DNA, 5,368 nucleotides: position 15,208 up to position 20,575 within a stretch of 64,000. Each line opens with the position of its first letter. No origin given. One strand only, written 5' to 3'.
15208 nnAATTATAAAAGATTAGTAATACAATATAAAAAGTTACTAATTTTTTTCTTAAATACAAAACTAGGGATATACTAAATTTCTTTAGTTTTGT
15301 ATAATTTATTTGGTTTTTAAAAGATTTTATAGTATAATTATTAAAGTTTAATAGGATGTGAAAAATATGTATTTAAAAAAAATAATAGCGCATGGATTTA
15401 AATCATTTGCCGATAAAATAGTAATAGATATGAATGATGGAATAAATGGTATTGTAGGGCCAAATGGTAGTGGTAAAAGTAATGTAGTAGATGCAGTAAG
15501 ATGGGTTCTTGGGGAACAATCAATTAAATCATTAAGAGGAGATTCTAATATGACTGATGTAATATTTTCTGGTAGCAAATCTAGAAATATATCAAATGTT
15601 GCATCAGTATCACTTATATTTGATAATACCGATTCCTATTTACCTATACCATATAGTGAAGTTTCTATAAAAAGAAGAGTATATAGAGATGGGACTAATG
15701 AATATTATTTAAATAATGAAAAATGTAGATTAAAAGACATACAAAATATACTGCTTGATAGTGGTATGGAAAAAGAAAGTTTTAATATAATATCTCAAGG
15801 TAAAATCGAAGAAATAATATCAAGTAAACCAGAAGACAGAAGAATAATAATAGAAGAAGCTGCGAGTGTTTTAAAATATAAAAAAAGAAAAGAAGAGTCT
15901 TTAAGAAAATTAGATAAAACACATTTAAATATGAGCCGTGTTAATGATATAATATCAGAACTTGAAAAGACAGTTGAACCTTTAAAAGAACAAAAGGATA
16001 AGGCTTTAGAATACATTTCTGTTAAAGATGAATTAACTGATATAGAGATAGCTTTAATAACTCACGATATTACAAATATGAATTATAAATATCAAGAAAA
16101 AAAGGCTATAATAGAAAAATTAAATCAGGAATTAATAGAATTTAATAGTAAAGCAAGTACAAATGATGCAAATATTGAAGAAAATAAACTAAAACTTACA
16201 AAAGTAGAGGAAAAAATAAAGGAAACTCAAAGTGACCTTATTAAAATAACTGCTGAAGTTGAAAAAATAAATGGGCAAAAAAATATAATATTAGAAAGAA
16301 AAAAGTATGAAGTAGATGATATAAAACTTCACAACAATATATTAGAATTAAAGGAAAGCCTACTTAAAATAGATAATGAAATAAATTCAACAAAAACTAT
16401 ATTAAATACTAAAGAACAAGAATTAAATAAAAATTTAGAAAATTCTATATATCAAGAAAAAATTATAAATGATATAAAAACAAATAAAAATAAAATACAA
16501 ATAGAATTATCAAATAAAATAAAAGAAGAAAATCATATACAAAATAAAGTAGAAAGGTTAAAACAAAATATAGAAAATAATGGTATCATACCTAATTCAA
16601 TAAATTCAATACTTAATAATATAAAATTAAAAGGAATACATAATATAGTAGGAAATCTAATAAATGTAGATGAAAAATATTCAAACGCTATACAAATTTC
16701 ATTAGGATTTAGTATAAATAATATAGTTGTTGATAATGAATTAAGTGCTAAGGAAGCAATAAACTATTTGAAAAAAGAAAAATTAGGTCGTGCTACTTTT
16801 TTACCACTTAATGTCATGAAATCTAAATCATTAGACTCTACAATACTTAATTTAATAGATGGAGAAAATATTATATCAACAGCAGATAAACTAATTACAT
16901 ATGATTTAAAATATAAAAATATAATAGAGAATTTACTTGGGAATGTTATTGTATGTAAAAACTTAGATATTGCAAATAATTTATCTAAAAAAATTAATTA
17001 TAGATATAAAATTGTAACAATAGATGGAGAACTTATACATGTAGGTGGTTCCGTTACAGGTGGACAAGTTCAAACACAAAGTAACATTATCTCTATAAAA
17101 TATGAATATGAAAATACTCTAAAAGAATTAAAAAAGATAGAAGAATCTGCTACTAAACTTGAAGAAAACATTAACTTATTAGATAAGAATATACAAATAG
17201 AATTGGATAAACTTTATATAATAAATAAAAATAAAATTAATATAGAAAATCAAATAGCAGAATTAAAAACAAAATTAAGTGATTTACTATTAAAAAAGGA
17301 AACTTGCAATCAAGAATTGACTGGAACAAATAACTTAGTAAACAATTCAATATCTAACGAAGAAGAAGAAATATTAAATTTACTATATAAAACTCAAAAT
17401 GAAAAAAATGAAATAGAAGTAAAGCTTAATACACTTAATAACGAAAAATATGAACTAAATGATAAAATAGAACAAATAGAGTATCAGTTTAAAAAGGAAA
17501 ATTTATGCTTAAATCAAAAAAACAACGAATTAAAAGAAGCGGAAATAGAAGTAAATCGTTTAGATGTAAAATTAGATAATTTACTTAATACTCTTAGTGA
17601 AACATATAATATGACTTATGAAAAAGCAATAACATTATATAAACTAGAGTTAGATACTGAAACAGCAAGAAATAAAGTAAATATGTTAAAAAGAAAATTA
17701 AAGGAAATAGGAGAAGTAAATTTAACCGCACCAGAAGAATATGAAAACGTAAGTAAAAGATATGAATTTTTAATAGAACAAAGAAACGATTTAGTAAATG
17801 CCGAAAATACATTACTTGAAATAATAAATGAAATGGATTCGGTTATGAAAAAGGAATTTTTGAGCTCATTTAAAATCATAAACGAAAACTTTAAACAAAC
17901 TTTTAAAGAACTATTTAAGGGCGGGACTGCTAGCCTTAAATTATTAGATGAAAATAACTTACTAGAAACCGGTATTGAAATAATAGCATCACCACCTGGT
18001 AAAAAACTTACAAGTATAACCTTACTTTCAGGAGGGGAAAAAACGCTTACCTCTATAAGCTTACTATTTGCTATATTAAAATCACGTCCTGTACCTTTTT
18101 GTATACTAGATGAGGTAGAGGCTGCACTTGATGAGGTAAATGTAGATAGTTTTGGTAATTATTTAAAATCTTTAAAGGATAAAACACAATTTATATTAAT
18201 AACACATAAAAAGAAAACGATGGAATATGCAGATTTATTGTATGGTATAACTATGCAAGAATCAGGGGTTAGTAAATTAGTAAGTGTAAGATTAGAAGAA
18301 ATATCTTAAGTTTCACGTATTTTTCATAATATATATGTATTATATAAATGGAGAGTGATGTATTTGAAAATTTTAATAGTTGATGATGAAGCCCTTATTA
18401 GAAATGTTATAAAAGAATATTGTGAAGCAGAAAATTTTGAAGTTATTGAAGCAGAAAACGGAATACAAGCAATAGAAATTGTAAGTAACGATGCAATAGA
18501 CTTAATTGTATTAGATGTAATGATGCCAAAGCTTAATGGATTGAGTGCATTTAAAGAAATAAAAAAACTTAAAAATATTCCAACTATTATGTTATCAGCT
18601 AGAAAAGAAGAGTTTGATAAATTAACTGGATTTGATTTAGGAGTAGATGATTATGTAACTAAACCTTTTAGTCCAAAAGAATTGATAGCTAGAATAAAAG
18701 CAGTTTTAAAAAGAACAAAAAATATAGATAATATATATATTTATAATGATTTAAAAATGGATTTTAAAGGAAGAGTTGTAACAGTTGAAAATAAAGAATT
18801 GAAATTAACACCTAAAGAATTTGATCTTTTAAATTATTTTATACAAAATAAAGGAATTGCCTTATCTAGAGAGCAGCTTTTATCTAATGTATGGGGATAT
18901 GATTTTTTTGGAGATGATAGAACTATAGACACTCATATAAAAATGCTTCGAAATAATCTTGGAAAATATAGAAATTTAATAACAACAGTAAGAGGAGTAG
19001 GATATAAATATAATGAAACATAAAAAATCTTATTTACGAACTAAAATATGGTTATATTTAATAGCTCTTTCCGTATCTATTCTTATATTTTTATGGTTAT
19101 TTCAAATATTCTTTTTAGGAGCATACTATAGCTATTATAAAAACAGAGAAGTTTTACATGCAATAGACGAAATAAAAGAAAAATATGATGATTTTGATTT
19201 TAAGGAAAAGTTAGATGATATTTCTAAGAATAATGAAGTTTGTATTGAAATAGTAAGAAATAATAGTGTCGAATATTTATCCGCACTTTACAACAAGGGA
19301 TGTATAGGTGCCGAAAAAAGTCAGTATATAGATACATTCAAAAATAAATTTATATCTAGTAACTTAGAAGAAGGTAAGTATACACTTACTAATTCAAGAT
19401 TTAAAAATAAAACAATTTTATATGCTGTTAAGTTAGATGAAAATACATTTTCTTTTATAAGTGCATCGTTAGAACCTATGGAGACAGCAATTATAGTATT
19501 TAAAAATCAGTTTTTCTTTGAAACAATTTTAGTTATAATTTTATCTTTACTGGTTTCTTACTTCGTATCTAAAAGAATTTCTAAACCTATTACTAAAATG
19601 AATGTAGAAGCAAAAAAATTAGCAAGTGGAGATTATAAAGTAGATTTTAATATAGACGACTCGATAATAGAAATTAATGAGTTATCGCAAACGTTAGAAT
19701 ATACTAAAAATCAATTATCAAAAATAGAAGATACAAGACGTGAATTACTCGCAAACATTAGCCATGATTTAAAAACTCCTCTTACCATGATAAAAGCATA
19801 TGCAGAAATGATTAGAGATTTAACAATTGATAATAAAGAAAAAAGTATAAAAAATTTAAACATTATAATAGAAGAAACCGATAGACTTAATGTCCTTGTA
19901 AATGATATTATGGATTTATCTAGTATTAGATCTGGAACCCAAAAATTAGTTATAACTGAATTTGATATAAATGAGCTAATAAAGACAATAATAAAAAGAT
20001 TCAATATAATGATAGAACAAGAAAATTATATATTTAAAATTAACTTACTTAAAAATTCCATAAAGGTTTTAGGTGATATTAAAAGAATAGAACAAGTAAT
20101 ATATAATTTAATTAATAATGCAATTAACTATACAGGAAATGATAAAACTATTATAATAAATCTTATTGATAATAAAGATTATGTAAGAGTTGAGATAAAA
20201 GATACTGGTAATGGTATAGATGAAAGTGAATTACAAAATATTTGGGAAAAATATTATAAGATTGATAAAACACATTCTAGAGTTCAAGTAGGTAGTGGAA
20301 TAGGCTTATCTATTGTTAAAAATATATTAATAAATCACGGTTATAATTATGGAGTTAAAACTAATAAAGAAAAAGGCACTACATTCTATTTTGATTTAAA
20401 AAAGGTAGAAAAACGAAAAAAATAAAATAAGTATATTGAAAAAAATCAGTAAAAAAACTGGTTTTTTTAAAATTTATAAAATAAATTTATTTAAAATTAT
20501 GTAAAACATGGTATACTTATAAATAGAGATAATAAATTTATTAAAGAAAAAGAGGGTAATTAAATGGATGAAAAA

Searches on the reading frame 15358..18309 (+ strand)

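Call 28: search_protein_families(library=pfam, proteins=[window:15358-18309:+], max_evalue=0.0001)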
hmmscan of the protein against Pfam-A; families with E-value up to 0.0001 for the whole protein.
window:15358-18309:+ (983 aa): 5 families
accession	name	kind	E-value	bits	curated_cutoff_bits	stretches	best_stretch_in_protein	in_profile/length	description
PF02463.25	SMC_N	-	2.7e-60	204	40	2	5-140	1-135/220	RecF/RecN/SMC N terminal domain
PF06470.18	SMC_hinge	-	1.1e-29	103.6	22.5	1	425-542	2-115/116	SMC proteins Flexible Hinge Domain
PF13304.12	AAA_21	-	1.8e-10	41.9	27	1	29-102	1-63/304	AAA domain, putative AbiEii toxin, Type IV TA system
PF13476.12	AAA_23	-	3.1e-10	41.5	27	1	8-294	1-200/201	AAA domain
PF13555.12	AAA_29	-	7.1e-05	22.9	27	0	21-51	15-46/61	P-loop containing region of AAA domain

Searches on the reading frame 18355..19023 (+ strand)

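Call 29: search_protein_families(library=pfam, proteins=[window:18355-19023:+], max_evalue=0.0001)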
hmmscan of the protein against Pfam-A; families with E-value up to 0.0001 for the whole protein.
window:18355-19023:+ (222 aa): 2 families
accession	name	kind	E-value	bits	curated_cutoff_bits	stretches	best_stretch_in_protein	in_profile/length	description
PF00072.30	Response_reg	-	6e-31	107.3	30.2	1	6-115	1-111/111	Response regulator receiver domain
PF00486.34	Trans_reg_C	-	2.4e-27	95.3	26.2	1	147-218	2-76/77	Transcriptional regulatory protein, C terminal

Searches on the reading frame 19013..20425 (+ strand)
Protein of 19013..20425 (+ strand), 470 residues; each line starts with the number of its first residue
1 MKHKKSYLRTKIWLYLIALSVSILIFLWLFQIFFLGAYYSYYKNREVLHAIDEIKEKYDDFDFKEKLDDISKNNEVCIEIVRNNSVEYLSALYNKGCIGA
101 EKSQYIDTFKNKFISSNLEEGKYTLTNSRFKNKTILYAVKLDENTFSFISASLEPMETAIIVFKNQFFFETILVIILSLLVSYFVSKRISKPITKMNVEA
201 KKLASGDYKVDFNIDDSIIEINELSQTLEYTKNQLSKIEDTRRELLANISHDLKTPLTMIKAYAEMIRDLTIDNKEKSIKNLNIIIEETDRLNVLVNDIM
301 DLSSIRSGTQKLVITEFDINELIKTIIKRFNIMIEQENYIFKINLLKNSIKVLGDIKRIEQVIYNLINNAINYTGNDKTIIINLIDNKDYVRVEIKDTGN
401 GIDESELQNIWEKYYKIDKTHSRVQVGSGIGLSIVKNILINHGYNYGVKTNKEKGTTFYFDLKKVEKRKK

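Call 29: search_protein_families(library=pfam, proteins=[window:19013-20425:+], max_evalue=0.0001)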
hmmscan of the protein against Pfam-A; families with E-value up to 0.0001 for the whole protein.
window:19013-20425:+ (470 aa): 4 families
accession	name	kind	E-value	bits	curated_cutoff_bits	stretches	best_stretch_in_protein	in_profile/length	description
PF02518.31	HATPase_c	-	1e-22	81.1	26.4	1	354-464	1-109/111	Histidine kinase-, DNA gyrase B-, and HSP90-like ATPase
PF00512.31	HisKA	-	3.4e-18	65.9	26.9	1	242-308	2-66/66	His Kinase A (phospho-acceptor) domain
PF00672.30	HAMP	-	8.1e-07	29.7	25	1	184-235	1-51/53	HAMP domain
PF13589.12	HATPase_c_3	-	2.5e-05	24.7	25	1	359-432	3-77/137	Histidine kinase-, DNA gyrase B-, and HSP90-like ATPase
